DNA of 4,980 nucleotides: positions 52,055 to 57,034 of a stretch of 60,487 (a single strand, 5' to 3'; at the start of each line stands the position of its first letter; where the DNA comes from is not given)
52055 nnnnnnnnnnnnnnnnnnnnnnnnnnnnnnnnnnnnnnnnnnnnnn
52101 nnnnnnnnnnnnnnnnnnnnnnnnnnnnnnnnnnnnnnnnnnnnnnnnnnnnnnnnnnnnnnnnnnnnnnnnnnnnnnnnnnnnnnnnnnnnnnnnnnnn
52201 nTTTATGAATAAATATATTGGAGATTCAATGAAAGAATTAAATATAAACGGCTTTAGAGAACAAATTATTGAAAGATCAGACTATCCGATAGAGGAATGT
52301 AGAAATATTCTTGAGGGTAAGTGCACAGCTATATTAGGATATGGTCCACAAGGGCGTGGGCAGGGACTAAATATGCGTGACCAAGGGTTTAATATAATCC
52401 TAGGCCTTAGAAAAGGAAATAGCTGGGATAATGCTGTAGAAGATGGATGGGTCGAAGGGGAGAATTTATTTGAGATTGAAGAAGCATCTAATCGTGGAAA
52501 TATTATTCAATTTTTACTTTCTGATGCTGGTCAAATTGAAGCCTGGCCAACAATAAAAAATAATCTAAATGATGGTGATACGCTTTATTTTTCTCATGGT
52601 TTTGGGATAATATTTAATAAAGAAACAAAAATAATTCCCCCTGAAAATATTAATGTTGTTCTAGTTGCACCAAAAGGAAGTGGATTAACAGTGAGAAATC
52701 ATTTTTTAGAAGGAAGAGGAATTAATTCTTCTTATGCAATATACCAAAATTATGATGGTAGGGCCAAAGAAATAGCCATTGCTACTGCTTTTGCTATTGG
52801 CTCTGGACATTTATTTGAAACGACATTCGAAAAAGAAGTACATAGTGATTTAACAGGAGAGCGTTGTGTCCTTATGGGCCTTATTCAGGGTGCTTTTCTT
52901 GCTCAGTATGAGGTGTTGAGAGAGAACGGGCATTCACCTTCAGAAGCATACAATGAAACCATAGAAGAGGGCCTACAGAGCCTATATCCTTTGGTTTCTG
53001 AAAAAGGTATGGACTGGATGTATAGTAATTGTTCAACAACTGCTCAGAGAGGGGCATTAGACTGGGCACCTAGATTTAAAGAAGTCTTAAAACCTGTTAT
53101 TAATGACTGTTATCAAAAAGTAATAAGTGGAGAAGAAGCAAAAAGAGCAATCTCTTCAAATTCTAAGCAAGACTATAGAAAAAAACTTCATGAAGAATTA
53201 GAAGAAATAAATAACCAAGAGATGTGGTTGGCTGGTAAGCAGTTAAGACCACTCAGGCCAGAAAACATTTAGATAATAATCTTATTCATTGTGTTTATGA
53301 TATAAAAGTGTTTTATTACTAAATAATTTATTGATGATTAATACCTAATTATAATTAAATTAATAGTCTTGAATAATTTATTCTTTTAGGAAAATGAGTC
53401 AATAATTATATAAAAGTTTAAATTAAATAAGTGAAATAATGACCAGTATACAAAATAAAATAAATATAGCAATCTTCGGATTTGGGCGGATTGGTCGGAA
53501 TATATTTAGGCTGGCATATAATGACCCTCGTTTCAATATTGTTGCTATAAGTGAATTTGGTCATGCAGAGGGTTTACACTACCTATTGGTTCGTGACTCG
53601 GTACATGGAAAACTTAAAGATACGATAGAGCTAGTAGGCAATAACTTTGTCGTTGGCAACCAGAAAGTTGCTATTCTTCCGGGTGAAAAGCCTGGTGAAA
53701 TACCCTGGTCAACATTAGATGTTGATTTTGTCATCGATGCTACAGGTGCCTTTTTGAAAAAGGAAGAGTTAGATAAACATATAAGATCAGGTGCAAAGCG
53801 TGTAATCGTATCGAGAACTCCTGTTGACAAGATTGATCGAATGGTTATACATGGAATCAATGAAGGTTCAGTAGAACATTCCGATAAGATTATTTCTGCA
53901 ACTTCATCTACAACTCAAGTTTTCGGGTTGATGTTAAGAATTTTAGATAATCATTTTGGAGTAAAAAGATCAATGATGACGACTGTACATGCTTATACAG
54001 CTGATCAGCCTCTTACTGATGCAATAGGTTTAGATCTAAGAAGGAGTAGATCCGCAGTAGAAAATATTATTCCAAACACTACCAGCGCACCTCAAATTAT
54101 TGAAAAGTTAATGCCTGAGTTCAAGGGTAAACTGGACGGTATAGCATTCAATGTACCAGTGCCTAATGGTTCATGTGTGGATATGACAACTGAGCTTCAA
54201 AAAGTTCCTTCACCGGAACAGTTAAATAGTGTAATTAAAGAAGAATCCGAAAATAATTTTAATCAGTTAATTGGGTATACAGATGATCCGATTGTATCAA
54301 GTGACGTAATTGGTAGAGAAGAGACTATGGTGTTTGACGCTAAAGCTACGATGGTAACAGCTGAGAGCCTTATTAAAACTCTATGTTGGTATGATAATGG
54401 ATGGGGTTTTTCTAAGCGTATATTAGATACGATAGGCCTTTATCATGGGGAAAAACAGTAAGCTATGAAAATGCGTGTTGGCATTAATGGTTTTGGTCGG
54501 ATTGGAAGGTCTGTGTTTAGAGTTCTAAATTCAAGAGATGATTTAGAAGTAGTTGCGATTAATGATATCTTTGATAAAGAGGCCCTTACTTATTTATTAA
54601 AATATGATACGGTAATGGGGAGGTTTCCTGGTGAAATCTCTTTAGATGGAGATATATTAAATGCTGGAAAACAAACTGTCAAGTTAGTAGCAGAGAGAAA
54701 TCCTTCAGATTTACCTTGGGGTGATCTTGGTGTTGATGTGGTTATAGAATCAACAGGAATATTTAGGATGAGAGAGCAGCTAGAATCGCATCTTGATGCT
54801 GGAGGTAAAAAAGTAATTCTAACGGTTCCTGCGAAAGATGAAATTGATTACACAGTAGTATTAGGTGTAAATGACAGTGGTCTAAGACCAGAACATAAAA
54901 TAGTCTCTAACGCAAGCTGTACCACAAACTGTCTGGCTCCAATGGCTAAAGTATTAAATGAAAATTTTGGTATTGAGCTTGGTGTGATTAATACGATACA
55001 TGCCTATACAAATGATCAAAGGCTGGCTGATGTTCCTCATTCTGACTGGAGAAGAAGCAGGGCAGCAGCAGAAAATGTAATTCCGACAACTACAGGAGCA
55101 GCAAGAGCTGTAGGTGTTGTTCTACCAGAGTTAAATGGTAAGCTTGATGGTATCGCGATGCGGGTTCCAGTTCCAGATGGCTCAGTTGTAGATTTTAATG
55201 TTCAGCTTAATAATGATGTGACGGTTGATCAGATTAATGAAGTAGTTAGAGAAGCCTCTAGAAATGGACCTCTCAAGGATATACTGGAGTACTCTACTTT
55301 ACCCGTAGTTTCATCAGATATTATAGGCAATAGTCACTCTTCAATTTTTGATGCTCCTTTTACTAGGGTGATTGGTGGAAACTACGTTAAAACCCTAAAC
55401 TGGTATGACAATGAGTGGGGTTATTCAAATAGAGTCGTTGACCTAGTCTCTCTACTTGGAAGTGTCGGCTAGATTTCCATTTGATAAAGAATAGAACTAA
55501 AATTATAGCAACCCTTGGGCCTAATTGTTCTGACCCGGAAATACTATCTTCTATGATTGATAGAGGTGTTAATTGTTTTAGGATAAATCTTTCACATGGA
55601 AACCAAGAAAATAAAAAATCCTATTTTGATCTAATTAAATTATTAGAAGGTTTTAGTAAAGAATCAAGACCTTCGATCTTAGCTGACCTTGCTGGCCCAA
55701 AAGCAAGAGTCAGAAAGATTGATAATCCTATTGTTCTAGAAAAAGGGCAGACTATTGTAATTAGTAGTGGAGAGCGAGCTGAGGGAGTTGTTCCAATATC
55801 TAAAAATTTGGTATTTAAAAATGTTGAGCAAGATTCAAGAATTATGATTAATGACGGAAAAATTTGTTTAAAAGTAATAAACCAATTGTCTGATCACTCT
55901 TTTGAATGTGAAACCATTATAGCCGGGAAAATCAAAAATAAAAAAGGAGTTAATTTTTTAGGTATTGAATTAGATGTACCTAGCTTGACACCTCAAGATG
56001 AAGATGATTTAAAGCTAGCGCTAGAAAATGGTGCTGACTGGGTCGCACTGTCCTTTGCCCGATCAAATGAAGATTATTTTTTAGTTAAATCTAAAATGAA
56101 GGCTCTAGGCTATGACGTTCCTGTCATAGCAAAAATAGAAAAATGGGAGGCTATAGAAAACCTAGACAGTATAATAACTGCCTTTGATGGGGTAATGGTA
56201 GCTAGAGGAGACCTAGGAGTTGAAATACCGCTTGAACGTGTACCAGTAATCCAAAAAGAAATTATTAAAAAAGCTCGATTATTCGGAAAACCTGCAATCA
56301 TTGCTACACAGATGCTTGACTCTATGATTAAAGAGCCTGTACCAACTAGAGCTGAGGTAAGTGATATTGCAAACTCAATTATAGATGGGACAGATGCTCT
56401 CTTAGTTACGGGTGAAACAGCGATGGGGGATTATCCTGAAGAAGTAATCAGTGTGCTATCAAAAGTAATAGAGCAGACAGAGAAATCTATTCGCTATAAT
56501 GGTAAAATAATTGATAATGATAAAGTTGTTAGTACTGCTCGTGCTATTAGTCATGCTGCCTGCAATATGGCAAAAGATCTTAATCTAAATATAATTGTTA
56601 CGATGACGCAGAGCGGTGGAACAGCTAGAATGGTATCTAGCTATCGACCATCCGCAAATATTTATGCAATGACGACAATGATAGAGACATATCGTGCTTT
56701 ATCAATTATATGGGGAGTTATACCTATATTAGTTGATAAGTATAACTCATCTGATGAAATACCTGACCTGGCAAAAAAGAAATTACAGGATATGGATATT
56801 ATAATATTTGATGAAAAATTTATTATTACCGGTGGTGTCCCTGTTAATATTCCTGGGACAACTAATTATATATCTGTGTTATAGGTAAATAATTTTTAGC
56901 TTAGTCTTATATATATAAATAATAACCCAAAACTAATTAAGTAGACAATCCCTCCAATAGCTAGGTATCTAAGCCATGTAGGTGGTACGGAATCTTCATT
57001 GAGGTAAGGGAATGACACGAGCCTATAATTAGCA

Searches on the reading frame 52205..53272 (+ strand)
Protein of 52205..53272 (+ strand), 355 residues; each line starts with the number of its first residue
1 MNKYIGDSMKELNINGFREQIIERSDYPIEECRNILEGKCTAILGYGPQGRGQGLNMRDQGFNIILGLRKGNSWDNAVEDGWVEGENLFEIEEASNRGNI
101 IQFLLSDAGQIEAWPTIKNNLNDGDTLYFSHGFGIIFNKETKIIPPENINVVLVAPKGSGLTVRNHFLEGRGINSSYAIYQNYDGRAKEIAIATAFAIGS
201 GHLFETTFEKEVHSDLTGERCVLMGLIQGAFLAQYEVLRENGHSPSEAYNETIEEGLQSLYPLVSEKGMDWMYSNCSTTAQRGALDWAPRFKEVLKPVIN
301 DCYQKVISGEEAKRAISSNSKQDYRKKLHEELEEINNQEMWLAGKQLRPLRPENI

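Call 9: search_protein_families(library=pfam, proteins=[window:52205-53272:+], max_evalue=0.001)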
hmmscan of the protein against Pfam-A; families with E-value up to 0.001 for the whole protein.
window:52205-53272:+ (355 aa): 2 families
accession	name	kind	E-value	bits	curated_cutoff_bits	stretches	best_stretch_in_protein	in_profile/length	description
PF07991.19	KARI_N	-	7.1e-43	146.5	20.6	1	36-201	2-162/165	Acetohydroxy acid isomeroreductase, NADPH-binding domain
PF01450.25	KARI_C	-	3e-41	141.5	29.1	1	208-352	1-143/144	Ketol-acid reductoisomerase, C-terminal domain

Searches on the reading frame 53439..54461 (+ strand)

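Call 88: search_protein_families(library=pfam, proteins=[window:53439-54461:+], max_evalue=0.01)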
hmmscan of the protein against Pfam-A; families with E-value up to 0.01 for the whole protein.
window:53439-54461:+ (340 aa): 3 families
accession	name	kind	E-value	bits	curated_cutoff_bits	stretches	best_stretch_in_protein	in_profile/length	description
PF02800.25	Gp_dh_C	-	1.2e-47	161.9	24.4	1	165-318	4-158/158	Glyceraldehyde 3-phosphate dehydrogenase, C-terminal domain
PF00044.30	Gp_dh_N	-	8.1e-30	103.5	31.7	1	8-107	1-100/101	Glyceraldehyde 3-phosphate dehydrogenase, NAD binding domain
PF01113.26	DapB_N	-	0.0055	17.2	25.6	0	8-40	1-34/124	Dihydrodipicolinate reductase, N-terminus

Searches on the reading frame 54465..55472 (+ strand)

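Call 88: search_protein_families(library=pfam, proteins=[window:54465-55472:+], max_evalue=0.01)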
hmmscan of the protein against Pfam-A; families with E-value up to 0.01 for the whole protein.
window:54465-55472:+ (335 aa): 3 families
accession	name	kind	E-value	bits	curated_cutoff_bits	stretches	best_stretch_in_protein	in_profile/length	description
PF02800.25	Gp_dh_C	-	2e-62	209.9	24.4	1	157-314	1-158/158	Glyceraldehyde 3-phosphate dehydrogenase, C-terminal domain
PF00044.30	Gp_dh_N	-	1.9e-37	128.1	31.7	1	3-101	1-99/101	Glyceraldehyde 3-phosphate dehydrogenase, NAD binding domain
PF01113.26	DapB_N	-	0.0032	18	25.6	1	3-37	1-36/124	Dihydrodipicolinate reductase, N-terminus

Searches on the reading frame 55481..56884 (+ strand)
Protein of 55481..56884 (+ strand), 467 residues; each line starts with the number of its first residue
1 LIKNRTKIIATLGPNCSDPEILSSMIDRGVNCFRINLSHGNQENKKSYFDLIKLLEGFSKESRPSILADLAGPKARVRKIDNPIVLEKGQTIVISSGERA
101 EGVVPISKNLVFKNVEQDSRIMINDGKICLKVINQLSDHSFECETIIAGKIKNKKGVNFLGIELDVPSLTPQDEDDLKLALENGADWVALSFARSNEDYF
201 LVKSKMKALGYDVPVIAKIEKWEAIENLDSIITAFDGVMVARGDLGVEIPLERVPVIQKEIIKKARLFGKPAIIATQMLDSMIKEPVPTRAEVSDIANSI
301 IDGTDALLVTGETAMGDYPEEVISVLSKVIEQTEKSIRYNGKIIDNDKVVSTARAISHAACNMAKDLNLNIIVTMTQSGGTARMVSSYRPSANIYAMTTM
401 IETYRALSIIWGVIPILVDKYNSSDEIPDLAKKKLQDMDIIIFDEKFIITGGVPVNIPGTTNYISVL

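Call 88: search_protein_families(library=pfam, proteins=[window:55481-56884:+], max_evalue=0.01)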
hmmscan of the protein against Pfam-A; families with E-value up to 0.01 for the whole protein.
window:55481-56884:+ (467 aa): 2 families
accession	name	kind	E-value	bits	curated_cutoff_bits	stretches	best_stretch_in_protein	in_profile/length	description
PF00224.27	PK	-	5.9e-96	321.8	30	1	4-322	2-327/328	Pyruvate kinase, barrel domain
PF02887.21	PK_C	-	1.4e-32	112.6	28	1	355-467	2-114/114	Pyruvate kinase, alpha/beta domain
